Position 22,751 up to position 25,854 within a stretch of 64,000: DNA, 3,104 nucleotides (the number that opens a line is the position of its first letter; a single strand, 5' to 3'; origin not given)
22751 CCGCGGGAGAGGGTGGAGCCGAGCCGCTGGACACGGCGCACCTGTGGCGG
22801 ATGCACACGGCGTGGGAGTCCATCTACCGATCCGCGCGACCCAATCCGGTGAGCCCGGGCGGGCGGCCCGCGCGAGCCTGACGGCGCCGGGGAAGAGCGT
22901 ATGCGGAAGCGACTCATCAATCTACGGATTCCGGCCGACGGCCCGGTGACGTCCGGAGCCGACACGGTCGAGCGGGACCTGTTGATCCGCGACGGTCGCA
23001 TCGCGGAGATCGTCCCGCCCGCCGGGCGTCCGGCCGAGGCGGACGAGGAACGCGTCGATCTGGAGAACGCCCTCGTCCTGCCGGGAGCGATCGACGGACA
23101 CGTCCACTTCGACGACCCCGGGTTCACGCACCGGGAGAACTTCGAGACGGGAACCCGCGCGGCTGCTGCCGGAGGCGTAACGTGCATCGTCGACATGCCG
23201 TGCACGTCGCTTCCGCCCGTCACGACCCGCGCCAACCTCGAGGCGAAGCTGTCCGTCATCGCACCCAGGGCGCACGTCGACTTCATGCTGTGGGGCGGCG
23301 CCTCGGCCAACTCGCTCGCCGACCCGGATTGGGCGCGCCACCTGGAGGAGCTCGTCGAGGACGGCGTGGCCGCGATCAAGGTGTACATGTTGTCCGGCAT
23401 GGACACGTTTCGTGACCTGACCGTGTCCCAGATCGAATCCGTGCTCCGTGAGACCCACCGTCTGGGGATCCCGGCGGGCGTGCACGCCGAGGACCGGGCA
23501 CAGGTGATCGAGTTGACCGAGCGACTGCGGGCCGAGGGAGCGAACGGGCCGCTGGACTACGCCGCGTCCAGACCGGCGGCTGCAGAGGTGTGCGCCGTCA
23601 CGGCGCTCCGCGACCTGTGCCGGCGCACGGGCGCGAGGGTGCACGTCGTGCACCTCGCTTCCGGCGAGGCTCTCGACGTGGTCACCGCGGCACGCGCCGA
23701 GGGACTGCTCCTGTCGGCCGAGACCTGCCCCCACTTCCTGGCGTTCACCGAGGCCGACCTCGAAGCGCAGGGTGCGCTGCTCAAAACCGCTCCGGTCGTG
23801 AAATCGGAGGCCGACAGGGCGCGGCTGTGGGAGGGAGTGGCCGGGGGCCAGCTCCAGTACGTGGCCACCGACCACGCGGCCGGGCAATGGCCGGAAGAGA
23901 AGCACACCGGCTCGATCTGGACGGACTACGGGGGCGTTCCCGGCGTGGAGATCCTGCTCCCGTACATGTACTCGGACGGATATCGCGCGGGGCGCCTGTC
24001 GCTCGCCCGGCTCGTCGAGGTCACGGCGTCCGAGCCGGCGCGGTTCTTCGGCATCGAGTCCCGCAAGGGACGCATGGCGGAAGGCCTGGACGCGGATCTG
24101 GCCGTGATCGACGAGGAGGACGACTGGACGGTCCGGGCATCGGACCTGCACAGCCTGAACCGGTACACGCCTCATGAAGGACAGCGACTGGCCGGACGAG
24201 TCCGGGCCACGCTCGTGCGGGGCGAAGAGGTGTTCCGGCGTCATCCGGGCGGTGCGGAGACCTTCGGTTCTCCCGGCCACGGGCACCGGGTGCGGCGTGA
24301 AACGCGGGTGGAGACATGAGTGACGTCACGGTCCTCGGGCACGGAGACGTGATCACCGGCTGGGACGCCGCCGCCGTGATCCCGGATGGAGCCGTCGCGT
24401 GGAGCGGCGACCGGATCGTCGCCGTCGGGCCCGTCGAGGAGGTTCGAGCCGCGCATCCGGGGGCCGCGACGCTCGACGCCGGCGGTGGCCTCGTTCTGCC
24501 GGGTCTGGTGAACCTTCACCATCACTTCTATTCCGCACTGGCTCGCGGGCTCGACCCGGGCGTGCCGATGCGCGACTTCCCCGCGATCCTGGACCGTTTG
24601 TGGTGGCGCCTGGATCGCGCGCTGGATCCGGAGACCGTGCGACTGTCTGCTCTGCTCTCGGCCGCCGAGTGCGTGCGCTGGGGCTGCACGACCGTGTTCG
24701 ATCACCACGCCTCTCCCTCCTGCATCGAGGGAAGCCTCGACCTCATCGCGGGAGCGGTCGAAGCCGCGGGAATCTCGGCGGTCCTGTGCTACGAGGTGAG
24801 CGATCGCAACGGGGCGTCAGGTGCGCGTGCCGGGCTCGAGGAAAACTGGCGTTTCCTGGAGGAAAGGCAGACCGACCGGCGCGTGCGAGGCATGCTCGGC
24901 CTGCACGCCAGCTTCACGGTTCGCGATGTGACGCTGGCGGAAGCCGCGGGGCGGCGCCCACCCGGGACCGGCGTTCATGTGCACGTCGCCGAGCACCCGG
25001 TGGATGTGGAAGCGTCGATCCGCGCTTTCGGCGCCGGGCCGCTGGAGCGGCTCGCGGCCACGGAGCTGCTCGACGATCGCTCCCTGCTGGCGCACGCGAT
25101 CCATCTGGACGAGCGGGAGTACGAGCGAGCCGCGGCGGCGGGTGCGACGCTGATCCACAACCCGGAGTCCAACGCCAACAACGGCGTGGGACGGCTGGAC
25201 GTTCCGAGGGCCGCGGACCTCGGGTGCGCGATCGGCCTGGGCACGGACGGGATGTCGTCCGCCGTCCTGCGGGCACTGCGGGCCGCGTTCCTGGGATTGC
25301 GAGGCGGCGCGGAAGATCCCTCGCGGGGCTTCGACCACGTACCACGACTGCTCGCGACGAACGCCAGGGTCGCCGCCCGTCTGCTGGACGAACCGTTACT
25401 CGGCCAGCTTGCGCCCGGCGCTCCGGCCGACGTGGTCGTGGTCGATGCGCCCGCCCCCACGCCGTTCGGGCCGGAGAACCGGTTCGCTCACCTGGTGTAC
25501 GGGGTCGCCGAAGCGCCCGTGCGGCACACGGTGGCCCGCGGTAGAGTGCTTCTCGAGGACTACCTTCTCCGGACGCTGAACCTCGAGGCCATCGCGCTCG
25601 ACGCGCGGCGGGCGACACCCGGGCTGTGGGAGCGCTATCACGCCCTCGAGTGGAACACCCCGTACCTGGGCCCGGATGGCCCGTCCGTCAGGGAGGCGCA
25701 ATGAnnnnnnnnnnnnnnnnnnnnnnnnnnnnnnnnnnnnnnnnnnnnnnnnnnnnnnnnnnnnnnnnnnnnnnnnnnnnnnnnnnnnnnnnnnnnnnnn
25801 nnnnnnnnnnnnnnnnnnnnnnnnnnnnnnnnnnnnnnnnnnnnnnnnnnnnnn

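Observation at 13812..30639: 16-kb translationally coupled operon resembling the E. coli ygeW-xdhD anaerobic purine/urate catabolism cluster, with its own variations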

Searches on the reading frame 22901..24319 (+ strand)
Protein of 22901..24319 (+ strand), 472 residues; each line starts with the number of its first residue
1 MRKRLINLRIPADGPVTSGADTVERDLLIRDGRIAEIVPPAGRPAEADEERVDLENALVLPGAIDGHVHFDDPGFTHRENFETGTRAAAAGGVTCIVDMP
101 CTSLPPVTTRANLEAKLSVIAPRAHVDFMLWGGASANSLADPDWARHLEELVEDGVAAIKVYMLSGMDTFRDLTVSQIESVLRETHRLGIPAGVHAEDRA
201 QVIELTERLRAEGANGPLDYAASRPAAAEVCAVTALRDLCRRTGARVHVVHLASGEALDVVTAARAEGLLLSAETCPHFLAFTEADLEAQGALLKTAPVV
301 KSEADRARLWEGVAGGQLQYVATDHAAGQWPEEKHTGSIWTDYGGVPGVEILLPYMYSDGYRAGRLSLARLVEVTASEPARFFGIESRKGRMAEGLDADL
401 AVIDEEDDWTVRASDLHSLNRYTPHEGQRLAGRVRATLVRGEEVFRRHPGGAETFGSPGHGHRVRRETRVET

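Call 6: search_protein_families(library=ncbifam, proteins=[window:22901-24319:+], max_evalue=0.00001)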
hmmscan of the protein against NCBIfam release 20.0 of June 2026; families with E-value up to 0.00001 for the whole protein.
window:22901-24319:+ (472 aa): 45 families (the best 25 are shown)
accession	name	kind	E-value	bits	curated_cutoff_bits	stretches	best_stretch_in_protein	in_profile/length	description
TIGR03178.1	allantoinase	equivalog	3.2e-111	372.2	357.85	1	22-448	15-428/441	allantoinase AllB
NF004839.0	PRK06189.1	equivalog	3.4e-106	355.6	631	1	16-448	12-434/451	allantoinase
NF002668.0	PRK02382.1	equivalog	2.7e-89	299.9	452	1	20-450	9-416/436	dihydroorotase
NF058539.1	ergo_uti2_ErtD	equivalog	6.8e-81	272.5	650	1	17-448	11-433/449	hydantoin-5-propionate amidohydrolase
TIGR00857.1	pyrC_multi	subfamily_domain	7.7e-79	265.6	279.05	1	22-446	3-410/412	dihydroorotase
NF058538.1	ergo_util_ErtD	equivalog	8.8e-79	265.4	600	1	27-465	21-445/446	hydantoin-5-propionate amidohydrolase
NF009941.0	PRK13404.1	subfamily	1.2e-78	264.9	647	1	13-467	10-462/478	dihydropyrimidinase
NF006559.0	PRK09060.1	equivalog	7.2e-78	261.9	482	1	14-447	12-424/444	dihydroorotase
TIGR02033.1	D-hydantoinase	equivalog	6.4e-76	256.1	393.25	1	13-447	5-439/454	dihydropyrimidinase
NF006688.0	PRK09236.1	equivalog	1.7e-72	244.7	535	1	20-447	15-428/444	dihydroorotase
NF005751.0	PRK07575.1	equivalog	7.6e-72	242.1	529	1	19-447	16-422/440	dihydroorotase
NF005960.0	PRK08044.1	equivalog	2.4e-71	240.8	688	1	21-450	17-438/453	allantoinase AllB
NF006837.0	PRK09357.1-2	equivalog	7e-58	196.2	575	1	20-447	14-424/428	dihydroorotase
NF003271.0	PRK04250.1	equivalog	8.7e-57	192.6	405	1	16-447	10-390/407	dihydroorotase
NF006841.0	PRK09357.2-2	equivalog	3.6e-54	184.1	640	1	20-447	14-419/421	dihydroorotase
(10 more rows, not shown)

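Call 7: search_protein_families(library=pfam, proteins=[window:22901-24319:+], max_evalue=0.001)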
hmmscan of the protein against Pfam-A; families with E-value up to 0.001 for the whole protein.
window:22901-24319:+ (472 aa): 2 families
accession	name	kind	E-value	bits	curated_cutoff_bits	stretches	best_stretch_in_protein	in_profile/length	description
PF01979.26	Amidohydro_1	-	7.9e-24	85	25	1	58-444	1-345/345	Amidohydrolase family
PF07969.17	Amidohydro_3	-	1.1e-14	55.2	29.7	1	364-445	405-472/472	Amidohydrolase family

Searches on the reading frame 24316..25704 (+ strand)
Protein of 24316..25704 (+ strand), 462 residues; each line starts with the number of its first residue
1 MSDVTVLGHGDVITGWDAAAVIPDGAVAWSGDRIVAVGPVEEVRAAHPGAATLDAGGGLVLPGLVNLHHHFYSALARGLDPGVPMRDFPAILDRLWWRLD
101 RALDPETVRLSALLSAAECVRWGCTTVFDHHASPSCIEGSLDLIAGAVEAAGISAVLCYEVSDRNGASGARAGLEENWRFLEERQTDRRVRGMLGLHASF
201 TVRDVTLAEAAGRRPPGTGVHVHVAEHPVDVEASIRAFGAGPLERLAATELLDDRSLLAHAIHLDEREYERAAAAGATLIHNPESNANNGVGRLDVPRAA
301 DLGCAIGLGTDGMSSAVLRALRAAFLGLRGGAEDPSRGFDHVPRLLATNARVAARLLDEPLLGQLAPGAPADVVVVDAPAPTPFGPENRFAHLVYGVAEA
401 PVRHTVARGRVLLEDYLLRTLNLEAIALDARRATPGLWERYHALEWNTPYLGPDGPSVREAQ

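Call 6: search_protein_families(library=ncbifam, proteins=[window:24316-25704:+], max_evalue=0.00001)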
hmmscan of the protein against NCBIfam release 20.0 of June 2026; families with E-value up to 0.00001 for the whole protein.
window:24316-25704:+ (462 aa): 26 families (the best 25 are shown)
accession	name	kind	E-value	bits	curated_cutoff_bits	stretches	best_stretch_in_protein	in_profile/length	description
NF005540.0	PRK07203.1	equivalog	1e-121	406.7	444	1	6-441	3-442/444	putative aminohydrolase SsnA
TIGR03314.1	Se_ssnA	subfamily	5.3e-116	388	455.5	1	6-440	2-440/441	putative selenium metabolism protein SsnA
NF006549.0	PRK09045.1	equivalog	8.7e-47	159.7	540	1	17-431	22-433/444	TRZ/ATZ family hydrolase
NF006055.0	PRK08203.1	equivalog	1.7e-46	158.7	532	1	6-438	7-451/455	8-oxoguanine deaminase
NF004701.0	PRK06038.1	equivalog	5.9e-43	147.2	609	1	10-440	11-429/432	N-ethylammeline chlorohydrolase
NF006252.0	PRK08393.1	equivalog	1.3e-38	133.2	617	1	27-429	23-415/424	N-ethylammeline chlorohydrolase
NF009059.0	PRK12393.1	equivalog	5.6e-34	117.6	543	1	29-438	33-456/460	amidohydrolase family protein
NF005557.0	PRK07228.1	equivalog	2.8e-33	115.3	522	1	10-438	8-438/445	5'-deoxyadenosine deaminase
NF006056.0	PRK08204.1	subfamily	3.2e-30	105.3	391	1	5-440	5-443/449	hypothetical protein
NF006681.0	PRK09229.1-2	equivalog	8.6e-29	100.6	362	1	16-419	13-431/451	formimidoylglutamate deiminase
NF004995.0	PRK06380.1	subfamily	5e-27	94.9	567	1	22-418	19-404/418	metal-dependent hydrolase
NF006679.0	PRK09228.1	subfamily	2.7e-25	89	351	1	208-380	216-389/433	guanine deaminase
NF012037.0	PRK15493.1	equivalog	8.9e-25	87.4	779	1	13-437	11-433/435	bifunctional S-methyl-5'-thioadenosine deaminase/S-adenosylhomocysteine deaminase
TIGR02022.1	hutF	equivalog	2.1e-24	86.1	413.05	1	19-415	8-433/455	formimidoylglutamate deiminase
NF004801.0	PRK06151.1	subfamily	2.9e-24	85.8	416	1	171-449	186-474/491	chlorohydrolase family protein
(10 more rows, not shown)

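Call 7: search_protein_families(library=pfam, proteins=[window:24316-25704:+], max_evalue=0.001)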
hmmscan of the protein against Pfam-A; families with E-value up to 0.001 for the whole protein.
window:24316-25704:+ (462 aa): 3 families
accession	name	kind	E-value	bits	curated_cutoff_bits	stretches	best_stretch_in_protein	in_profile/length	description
PF01979.26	Amidohydro_1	-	5e-35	121.8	25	1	59-411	1-344/345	Amidohydrolase family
PF07969.17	Amidohydro_3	-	4.2e-09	36.8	29.7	1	104-412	153-471/472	Amidohydrolase family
PF22039.1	HUTI_composite_bact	-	2.6e-08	33.8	25.5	1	25-50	1-26/26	Imidazolonepropionase-like composite domain, bacteria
